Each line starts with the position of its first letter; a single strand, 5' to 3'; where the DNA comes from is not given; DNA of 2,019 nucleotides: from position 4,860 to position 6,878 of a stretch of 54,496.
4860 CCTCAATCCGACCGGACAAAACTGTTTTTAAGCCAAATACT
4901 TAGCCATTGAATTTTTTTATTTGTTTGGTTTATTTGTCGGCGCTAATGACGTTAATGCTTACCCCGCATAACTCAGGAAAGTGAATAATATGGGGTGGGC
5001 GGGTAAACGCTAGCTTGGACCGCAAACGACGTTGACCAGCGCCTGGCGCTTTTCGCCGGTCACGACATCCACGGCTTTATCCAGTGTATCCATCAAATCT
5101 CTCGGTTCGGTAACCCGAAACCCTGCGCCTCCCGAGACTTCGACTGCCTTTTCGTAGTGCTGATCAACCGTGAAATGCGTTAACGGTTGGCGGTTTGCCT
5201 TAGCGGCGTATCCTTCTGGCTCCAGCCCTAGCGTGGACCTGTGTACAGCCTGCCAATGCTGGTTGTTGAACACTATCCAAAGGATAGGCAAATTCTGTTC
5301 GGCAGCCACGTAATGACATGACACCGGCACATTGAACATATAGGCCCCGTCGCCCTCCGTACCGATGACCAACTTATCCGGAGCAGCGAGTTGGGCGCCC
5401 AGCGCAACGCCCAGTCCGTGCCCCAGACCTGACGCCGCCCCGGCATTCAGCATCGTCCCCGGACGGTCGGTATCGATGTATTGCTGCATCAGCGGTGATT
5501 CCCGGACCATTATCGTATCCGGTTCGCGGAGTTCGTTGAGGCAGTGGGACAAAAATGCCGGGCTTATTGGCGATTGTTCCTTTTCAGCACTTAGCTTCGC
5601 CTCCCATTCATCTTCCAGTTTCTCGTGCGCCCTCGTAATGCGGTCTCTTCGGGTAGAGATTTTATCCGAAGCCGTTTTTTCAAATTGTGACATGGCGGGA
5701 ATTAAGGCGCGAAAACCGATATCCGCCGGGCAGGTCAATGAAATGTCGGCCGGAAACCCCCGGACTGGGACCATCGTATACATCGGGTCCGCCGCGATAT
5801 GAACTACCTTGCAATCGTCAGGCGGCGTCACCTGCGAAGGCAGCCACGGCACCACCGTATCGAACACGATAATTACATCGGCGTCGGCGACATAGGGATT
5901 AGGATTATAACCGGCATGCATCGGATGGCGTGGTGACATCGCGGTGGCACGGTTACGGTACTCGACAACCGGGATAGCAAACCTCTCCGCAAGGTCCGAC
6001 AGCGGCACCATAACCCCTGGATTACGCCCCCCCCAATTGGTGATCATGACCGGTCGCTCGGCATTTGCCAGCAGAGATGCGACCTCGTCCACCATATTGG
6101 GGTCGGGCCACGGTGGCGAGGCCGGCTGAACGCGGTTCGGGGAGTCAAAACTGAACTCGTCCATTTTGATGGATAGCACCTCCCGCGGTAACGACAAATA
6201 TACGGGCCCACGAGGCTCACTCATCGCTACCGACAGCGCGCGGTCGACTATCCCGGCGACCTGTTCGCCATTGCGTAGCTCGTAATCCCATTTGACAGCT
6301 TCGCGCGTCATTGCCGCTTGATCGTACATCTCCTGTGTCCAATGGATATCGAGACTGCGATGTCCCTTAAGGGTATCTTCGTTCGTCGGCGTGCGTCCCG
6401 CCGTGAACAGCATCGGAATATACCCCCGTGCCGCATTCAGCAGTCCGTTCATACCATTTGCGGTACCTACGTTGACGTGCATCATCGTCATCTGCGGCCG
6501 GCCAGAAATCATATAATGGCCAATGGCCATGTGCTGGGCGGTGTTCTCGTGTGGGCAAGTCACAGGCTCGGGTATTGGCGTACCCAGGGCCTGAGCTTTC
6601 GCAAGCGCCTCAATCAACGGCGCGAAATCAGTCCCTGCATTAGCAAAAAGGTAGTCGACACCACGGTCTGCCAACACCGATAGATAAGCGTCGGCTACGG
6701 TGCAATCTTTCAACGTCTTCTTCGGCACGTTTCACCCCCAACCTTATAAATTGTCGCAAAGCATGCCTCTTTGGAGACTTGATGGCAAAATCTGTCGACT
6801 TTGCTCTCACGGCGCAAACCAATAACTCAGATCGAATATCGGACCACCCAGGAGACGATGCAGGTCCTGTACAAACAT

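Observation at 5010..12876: TetR-headed operon with three tandem UbiD-family decarboxylase paralogs plus a ThDP enzyme, and no UbiX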

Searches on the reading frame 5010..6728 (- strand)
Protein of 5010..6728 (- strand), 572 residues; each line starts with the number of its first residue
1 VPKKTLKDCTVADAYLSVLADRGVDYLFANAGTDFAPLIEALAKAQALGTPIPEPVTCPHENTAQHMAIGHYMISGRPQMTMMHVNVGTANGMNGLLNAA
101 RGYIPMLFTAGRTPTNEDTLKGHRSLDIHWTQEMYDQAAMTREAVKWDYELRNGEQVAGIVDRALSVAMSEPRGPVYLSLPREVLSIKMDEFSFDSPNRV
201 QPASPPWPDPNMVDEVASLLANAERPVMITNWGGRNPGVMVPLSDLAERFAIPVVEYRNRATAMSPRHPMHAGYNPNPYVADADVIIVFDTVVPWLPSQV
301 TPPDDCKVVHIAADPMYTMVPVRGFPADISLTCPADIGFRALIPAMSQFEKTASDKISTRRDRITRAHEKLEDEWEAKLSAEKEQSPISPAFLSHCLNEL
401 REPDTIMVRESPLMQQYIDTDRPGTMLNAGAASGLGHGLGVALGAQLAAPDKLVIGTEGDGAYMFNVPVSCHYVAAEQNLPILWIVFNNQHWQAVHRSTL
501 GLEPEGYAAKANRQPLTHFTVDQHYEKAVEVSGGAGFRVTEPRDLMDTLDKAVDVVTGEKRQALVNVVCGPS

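Call 3: search_protein_families(library=pfam, proteins=[window:5010-6728:-])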
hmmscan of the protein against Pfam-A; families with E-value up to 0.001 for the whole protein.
window:5010-6728:- (572 aa): 3 families
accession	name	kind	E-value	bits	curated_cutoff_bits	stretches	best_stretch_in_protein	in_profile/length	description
PF02776.23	TPP_enzyme_N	-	3.9e-24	85.2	26.8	1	10-140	2-119/119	Thiamine pyrophosphate enzyme, N-terminal TPP binding domain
PF02775.26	TPP_enzyme_C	-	2.3e-21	76.6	21.9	1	414-566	9-150/151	Thiamine pyrophosphate enzyme, C-terminal TPP binding domain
PF00205.28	TPP_enzyme_M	-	2.5e-12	47.1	30.4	1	213-316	1-114/137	Thiamine pyrophosphate enzyme, central domain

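Call 4: search_protein_families(library=ncbifam, proteins=[window:5010-6728:-])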
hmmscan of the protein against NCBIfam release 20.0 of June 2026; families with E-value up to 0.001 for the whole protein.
window:5010-6728:- (572 aa): 52 families (the best 25 are shown)
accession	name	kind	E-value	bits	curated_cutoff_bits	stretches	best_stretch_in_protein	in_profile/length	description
NF006203.0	PRK08327.1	equivalog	1.3e-193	644.6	456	1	5-570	5-569/571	thiamine pyrophosphate-requiring protein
NF006122.0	PRK08266.1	subfamily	5.1e-51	173.8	571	1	9-554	4-513/543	hypothetical protein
NF004516.0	PRK05858.1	equivalog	2.5e-43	148.4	587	1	15-570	17-536/548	acetolactate synthase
NF006052.0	PRK08199.1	subfamily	7.7e-43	146.6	539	1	7-567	6-535/559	thiamine pyrophosphate protein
NF004807.0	PRK06154.1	equivalog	2.8e-42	145.1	607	1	7-568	18-553/565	thiamine pyrophosphate-requiring protein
NF005485.1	PRK07092.1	equivalog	1.6e-40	139.4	493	1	10-553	2-506/523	benzoylformate decarboxylase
NF005713.0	PRK07525.1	subfamily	6.5e-39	133.8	620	1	8-570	5-563/592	sulfoacetaldehyde acetyltransferase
NF005712.0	PRK07524.1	subfamily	2.1e-37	128.8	500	1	9-499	3-472/536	5-guanidino-2-oxopentanoate decarboxylase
TIGR00118.1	acolac_lg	equivalog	2.2e-35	122.2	538.35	1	12-556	4-525/557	biosynthetic-type acetolactate synthase large subunit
NF058623.1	HdaclCoAlyACT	equivalog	4.2e-35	121.4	600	1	7-555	8-531/575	2-hydroxyacyl-CoA lyase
NF006721.0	PRK09259.1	equivalog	1.7e-33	116.2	557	1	19-568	25-549/574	oxalyl-CoA decarboxylase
NF008431.0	PRK11269.1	equivalog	3.2e-33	115.1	791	2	10-273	5-253/591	glyoxylate carboligase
TIGR03457.1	sulphoacet_xsc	equivalog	3.4e-33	114.8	676.4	1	10-569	3-556/579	sulfoacetaldehyde acetyltransferase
NF004710.0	PRK06048.1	equivalog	7.9e-33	113.7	976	1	7-555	6-527/561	acetolactate synthase large subunit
NF005760.0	PRK07586.1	equivalog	2.7e-32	112.4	363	2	12-229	4-203/514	acetolactate synthase large subunit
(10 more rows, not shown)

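Call 39: search_solved_structures(query=window:5010-6728:-, max_evalue=1e-10)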
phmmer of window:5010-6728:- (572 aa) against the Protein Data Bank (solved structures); distinct sequences matched with E-value up to 1e-10: 116 (the best 60 are shown).
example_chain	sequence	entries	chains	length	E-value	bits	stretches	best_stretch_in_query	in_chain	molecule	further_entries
3iae_A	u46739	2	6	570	1.7e-26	96.1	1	16-505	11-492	Benzaldehyde lyase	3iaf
2uz1_B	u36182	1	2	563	2.3e-26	95.7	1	17-505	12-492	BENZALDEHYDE LYASE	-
2ag0_A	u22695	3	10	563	2.3e-26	95.7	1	17-505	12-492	benzaldehyde lyase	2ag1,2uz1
3d7k_A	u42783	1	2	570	2.4e-26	95.6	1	17-505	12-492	Benzaldehyde lyase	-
4qq8_A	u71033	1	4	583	2.8e-26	95.4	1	18-504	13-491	Formolase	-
6qsi_A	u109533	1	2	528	9.6e-26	93.6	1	10-315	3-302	Benzoylformate decarboxylase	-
8x3x_A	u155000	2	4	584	9.7e-26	93.6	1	9-496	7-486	BbmA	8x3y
4qpz_A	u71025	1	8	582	1e-25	93.5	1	18-504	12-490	Formolase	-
8xod_A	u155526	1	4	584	1.4e-25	93.1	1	9-496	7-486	BbmA-G484F complex with CBOA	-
7ayg_A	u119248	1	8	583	7.6e-25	90.6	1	45-566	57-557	Putative oxalyl-CoA decarboxylase (Oxc, yfdU)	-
4mpp_A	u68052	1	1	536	1.6e-24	89.6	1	18-492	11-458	Benzoylformate decarboxylase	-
4jud_X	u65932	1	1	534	2.7e-24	88.8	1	17-496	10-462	Benzoylformate decarboxylase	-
4mpj_A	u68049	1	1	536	2.7e-24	88.8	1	17-496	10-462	Benzoylformate decarboxylase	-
8vzk_A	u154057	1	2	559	2.8e-24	88.7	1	19-569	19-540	Oxalyl-CoA decarboxylase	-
8xbq_A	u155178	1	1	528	3e-24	88.7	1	19-505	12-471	Benzoylformate decarboxylase-K2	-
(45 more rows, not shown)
